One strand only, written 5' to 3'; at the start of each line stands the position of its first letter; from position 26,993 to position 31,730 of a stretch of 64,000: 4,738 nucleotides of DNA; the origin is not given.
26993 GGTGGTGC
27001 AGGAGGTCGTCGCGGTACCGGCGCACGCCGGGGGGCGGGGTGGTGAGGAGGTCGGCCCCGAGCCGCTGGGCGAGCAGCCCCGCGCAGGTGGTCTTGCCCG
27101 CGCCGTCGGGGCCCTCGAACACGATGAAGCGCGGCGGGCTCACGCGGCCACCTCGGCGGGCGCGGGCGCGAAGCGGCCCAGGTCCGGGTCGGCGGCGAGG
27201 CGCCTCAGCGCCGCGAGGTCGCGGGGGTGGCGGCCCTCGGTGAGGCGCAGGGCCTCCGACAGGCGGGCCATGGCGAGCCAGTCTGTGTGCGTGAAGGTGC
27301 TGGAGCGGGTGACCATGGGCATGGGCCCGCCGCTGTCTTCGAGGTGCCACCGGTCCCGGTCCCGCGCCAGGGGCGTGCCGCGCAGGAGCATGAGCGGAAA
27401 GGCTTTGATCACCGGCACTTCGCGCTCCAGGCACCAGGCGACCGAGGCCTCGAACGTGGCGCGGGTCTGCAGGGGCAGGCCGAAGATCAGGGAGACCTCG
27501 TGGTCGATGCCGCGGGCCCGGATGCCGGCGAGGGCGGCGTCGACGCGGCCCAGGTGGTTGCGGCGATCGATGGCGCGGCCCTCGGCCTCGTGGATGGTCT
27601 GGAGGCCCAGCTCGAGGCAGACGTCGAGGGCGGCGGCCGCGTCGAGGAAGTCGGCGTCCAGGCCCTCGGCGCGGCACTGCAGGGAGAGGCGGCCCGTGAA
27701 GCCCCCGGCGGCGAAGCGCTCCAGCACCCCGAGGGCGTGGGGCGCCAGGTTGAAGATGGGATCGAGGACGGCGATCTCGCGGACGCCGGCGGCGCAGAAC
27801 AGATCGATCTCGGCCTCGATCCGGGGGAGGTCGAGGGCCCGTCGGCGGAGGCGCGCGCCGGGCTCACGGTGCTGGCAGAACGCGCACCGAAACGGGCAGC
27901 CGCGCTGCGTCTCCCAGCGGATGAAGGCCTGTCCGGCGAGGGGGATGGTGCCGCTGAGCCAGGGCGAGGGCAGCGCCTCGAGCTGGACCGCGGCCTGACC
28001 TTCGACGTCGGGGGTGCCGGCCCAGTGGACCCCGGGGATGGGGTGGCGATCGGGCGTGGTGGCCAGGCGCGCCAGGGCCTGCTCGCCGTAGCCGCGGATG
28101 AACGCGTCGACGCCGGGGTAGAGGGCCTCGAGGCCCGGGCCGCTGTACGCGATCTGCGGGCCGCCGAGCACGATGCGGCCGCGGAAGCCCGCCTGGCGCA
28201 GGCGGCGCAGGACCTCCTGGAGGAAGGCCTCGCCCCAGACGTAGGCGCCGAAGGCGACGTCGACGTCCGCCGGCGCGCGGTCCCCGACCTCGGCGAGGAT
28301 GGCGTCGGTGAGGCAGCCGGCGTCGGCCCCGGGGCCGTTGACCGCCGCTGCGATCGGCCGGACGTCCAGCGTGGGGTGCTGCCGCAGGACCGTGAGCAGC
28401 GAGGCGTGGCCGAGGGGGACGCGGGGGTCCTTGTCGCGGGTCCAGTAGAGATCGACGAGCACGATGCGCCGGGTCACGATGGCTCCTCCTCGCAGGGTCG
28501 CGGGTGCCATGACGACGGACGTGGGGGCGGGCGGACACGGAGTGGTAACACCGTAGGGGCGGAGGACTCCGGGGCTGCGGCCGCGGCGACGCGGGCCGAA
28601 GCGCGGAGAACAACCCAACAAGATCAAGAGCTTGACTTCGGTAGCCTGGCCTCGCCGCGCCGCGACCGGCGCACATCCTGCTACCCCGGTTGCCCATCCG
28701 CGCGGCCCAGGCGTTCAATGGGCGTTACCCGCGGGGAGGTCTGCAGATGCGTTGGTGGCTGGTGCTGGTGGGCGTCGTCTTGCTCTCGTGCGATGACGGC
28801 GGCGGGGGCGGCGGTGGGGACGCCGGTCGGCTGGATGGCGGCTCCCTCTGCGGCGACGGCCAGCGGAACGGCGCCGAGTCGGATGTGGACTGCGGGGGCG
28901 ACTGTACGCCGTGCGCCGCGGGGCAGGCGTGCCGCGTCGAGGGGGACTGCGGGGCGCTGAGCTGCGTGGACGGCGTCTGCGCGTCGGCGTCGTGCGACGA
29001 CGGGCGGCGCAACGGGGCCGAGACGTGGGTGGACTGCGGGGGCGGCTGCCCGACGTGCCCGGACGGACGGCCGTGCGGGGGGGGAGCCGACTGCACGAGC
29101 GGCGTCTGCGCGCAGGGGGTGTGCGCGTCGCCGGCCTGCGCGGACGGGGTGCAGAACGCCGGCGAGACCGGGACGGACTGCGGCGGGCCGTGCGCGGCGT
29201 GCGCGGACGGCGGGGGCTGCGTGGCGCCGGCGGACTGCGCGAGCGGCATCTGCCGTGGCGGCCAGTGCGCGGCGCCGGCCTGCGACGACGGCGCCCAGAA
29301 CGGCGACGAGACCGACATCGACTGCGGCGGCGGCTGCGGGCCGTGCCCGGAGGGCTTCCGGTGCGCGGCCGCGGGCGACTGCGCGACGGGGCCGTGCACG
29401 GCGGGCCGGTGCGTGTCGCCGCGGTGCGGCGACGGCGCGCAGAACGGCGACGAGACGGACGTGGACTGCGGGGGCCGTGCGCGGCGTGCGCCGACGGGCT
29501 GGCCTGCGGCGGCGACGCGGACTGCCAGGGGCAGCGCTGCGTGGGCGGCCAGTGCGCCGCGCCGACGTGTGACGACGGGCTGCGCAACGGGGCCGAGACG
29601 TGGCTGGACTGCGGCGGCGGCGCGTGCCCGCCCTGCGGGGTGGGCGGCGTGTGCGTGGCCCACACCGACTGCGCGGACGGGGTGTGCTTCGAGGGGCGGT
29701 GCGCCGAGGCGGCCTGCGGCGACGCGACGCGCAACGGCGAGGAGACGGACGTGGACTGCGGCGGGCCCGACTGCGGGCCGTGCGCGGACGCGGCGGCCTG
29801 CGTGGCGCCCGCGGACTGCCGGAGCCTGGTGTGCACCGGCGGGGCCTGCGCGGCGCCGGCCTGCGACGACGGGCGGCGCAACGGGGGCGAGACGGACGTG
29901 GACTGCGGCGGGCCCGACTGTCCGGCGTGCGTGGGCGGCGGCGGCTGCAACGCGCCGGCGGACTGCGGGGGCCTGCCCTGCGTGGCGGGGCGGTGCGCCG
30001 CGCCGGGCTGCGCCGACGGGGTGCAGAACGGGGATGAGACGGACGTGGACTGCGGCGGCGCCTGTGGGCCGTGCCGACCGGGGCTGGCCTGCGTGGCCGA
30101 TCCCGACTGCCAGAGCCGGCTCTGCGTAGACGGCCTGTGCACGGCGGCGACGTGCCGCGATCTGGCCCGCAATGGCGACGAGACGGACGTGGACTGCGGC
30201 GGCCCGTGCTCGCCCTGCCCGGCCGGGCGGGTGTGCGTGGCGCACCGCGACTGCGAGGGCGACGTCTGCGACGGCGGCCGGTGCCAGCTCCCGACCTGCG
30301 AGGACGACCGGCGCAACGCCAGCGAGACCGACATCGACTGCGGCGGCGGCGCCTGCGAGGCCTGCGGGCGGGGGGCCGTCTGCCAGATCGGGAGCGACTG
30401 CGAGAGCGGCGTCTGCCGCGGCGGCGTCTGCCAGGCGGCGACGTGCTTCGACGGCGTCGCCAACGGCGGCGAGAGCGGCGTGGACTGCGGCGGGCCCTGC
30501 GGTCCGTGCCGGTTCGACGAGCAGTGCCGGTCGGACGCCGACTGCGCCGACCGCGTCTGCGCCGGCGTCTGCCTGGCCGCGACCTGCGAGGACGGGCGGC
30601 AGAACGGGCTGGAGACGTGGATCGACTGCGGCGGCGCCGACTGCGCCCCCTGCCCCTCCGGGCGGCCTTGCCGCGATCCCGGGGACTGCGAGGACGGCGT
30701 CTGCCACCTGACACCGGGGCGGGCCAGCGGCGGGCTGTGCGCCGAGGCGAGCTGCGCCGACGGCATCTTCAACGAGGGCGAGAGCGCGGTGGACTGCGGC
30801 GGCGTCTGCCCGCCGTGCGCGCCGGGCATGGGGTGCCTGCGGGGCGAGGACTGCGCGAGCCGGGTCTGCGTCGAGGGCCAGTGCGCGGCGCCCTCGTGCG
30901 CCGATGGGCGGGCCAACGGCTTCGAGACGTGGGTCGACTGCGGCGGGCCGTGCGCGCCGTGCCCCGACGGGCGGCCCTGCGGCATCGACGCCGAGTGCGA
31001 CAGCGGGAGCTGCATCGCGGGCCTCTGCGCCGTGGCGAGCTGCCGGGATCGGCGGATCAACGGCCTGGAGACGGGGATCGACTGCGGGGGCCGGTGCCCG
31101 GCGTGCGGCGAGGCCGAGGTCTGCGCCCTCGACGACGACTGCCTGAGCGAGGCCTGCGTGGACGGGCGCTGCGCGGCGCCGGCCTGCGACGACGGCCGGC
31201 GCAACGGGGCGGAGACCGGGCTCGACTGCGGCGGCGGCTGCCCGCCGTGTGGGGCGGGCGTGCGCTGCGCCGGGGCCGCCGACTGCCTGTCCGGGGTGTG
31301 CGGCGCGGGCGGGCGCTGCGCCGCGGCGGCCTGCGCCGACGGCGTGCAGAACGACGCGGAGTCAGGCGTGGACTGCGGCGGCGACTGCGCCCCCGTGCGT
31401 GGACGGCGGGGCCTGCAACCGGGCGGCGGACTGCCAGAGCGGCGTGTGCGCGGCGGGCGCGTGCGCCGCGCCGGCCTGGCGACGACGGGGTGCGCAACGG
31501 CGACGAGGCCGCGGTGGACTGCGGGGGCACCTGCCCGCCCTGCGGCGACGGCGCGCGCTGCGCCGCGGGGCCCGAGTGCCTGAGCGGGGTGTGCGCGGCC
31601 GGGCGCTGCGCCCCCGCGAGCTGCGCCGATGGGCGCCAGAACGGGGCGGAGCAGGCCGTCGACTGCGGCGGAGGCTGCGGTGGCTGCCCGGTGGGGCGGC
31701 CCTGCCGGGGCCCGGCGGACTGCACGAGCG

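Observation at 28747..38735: Roughly 10-kb giant adhesin-like lipoprotein with ~55 tandem six-Cys repeats followed by IPT, FG-GAP, RTX and cadherin-like modules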

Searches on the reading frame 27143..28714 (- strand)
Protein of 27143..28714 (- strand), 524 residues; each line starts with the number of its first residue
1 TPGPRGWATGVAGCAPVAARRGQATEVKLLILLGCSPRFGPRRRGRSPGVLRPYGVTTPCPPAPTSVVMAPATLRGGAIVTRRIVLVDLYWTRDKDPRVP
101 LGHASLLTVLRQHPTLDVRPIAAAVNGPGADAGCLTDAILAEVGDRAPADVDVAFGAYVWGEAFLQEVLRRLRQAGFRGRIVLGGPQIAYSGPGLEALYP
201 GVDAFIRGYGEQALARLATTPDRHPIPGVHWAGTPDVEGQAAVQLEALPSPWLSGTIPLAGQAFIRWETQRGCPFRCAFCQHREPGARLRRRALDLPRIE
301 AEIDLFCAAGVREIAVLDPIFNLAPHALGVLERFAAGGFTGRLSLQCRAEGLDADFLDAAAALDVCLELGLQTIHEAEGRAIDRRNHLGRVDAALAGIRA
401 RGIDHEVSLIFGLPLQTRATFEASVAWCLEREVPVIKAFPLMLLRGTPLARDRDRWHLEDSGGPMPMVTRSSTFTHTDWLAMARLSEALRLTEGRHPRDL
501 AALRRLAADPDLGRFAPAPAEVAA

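Call 76: search_protein_families(library=pfam, proteins=[window:27143-28714:-], max_evalue=0.001)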
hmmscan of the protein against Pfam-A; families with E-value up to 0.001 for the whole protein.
window:27143-28714:- (524 aa): 2 families
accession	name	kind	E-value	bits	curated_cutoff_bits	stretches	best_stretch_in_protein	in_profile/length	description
PF04055.27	Radical_SAM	-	4.4e-13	50.2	29.5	1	268-427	2-165/166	Radical SAM superfamily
PF02310.24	B12-binding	-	2e-07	31.3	32.1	1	100-217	14-120/121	B12 binding domain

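Call 88: find_homologous_proteins(query=window:27143-28510:-, max_evalue=1e-50)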
Query seq(456 aa) (456 aa): 1228 proteins with E <= 1e-50 among 8000 candidates; the best 120 are listed.
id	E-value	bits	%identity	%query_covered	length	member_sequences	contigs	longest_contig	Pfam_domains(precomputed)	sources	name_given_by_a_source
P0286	2.7e-295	997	100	98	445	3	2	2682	PF04055.28,PF02310.25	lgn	-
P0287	2.3e-218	744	77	97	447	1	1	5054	PF04055.28,PF02310.25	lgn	-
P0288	2.1e-217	741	77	98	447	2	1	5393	PF04055.28,PF02310.25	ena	-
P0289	1.6e-216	738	74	98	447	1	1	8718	PF04055.28,PF02310.25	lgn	-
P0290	6.1e-216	736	74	98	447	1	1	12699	PF04055.28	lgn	-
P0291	1.5e-215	734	75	98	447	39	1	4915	PF04055.28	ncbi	-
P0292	2.1e-215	734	76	96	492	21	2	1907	PF04055.28,PF02310.25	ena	-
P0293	4.2e-215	733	75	98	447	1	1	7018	PF04055.28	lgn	-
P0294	1.3e-214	731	74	98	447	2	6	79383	PF04055.28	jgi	-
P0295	3.5e-214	730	73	98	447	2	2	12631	PF04055.28,PF02310.25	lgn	-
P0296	2.0e-213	728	73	98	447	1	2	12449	PF04055.28,PF02310.25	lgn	-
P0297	3.2e-212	724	74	96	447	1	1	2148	PF04055.28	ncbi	-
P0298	2.5e-209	714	72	96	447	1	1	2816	PF04055.28,PF02310.25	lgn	-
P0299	4.0e-209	713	74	96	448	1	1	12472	PF04055.28,PF02310.25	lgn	-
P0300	4.9e-208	710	71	97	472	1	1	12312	PF04055.28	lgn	-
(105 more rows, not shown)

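Call 89: find_encoding_contigs(protein=P0286, flank=10000, max_places=6)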
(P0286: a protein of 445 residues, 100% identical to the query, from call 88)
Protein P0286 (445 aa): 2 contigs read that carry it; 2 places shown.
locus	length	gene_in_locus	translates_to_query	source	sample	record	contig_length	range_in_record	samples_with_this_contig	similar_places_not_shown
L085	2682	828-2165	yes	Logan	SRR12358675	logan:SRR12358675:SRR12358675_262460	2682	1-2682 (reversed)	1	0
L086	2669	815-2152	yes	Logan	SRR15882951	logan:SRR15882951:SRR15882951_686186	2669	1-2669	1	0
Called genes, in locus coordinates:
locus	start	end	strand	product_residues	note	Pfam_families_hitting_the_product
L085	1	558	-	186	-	?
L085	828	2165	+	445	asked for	PF02310:B12-binding (weak), PF04055:Radical_SAM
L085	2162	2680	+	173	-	?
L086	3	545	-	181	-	?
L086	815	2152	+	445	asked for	PF02310:B12-binding (weak), PF04055:Radical_SAM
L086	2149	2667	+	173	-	?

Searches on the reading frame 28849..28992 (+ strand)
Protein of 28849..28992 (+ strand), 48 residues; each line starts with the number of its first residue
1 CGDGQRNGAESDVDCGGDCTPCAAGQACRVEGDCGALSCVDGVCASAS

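Call 34: search_solved_structures(query=A2, max_evalue=10, show_alignments=3)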
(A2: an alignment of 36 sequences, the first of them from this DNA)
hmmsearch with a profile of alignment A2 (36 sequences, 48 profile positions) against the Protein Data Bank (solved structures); distinct sequences matched with E-value up to 10: 10.
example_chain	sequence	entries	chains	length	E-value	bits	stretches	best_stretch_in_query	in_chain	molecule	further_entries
1hvw_A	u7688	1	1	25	0.2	15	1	23-44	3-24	OMEGA-ATRACOTOXIN-HV1A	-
2l1q_A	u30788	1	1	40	0.22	14.8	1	25-45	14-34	Liver-expressed antimicrobial peptide 2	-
5fzw_A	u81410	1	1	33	0.22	14.8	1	21-45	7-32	Venom peptide U3-SYTX-Sth1h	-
4mtd_A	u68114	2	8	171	0.3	14.4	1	17-37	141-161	Zinc uptake regulation protein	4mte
5fzv_A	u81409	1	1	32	0.31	14.3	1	21-45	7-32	Venom peptide U3-SYTX-Sth1a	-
4r12_A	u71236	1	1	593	0.33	14.2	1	27-46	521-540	Putative uncharacterized protein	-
3s8v_X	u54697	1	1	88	6.5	10.1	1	23-41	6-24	Dickkopf-related protein 1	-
5fww_C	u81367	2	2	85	7.3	9.9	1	24-41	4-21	DICKKOPF-RELATED PROTEIN 1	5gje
1cl4_A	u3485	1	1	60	8.4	9.7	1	1-38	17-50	PROTEIN (GAG POLYPROTEIN)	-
3s2k_C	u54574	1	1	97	8.6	9.7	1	24-41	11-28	Dickkopf-related protein 1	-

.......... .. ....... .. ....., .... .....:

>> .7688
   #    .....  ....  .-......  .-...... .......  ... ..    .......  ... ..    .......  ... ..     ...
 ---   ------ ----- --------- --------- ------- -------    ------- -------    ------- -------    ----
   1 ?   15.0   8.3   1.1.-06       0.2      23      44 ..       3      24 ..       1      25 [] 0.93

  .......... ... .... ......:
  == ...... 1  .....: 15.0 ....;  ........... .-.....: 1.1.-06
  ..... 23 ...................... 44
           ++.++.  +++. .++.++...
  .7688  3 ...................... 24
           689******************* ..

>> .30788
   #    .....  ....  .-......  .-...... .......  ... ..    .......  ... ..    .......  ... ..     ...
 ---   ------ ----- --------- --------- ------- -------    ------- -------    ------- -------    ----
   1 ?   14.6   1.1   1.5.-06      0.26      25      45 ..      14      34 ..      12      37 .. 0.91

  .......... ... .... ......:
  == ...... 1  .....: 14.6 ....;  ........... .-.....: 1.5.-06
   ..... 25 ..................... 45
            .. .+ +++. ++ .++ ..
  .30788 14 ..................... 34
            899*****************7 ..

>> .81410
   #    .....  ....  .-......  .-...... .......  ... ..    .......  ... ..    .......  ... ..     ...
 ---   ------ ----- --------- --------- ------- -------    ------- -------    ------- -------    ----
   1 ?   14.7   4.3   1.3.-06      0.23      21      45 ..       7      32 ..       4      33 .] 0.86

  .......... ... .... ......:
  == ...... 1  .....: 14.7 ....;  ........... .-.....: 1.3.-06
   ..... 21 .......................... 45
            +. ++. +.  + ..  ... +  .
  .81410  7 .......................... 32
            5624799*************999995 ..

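Call 35: search_protein_families(library=pfam, alignment_id=A2, max_evalue=10)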
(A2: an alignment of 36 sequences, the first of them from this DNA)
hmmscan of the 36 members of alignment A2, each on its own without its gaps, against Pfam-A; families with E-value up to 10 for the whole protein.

A. member 1, seq(48 aa): 0 families

B. families by the number of members that match (of 36 scanned): 8 families
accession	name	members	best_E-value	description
PF25379.1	Adt-1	4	0.19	Adt-1-like domain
PF25142.1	CUB_CDCP1_4th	1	0.13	CDCP1 forth CUB domain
PF20418.3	Herpes_gE_N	1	0.2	Alphaherpesvirus glycoprotein E N-terminal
PF11703.13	UPF0506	1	0.36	UPF0506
PF09463.15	Opy2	1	0.83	Opy2 protein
PF07327.16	Neuroparsin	1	1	Neuroparsin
PF08116.16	Toxin_29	1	3.9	PhTx neurotoxin family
PF21481.3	DIKK1-2-4_C-subdom1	1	9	Dickkopf-related protein 1/2/4, C-terminal subdomain 1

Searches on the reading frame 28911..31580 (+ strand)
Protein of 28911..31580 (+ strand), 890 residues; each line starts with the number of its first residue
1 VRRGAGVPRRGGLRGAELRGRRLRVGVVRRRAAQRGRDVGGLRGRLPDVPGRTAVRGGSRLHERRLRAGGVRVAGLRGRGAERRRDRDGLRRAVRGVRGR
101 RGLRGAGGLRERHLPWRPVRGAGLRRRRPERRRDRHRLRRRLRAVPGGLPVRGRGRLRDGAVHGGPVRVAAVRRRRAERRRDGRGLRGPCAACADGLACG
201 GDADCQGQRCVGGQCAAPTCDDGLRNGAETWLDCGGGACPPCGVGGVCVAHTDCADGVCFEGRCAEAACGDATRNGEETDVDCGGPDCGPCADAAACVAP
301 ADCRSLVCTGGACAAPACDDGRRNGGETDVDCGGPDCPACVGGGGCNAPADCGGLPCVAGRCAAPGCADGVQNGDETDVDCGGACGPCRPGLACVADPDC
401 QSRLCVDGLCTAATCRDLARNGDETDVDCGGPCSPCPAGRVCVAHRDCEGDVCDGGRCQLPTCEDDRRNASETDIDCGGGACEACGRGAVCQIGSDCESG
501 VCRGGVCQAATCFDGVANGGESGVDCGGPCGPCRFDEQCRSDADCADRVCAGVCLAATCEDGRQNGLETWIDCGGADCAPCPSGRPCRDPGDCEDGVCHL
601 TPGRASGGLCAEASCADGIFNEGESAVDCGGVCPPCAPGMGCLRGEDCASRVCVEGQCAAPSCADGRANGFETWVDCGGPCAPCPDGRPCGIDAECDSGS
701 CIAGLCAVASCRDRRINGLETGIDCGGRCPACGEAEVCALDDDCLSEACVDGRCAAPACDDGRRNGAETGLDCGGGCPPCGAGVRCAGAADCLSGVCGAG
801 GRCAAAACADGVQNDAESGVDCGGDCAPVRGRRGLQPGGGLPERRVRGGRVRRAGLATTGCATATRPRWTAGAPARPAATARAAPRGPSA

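Call 84: list_cluster_members(proteins=[window:28911-31580:+, window:29541-31580:+, window:29409-31580:+, window:29424-31580:+, window:29640-31580:+, window:31490-33181:+, window:31514-33181:+])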
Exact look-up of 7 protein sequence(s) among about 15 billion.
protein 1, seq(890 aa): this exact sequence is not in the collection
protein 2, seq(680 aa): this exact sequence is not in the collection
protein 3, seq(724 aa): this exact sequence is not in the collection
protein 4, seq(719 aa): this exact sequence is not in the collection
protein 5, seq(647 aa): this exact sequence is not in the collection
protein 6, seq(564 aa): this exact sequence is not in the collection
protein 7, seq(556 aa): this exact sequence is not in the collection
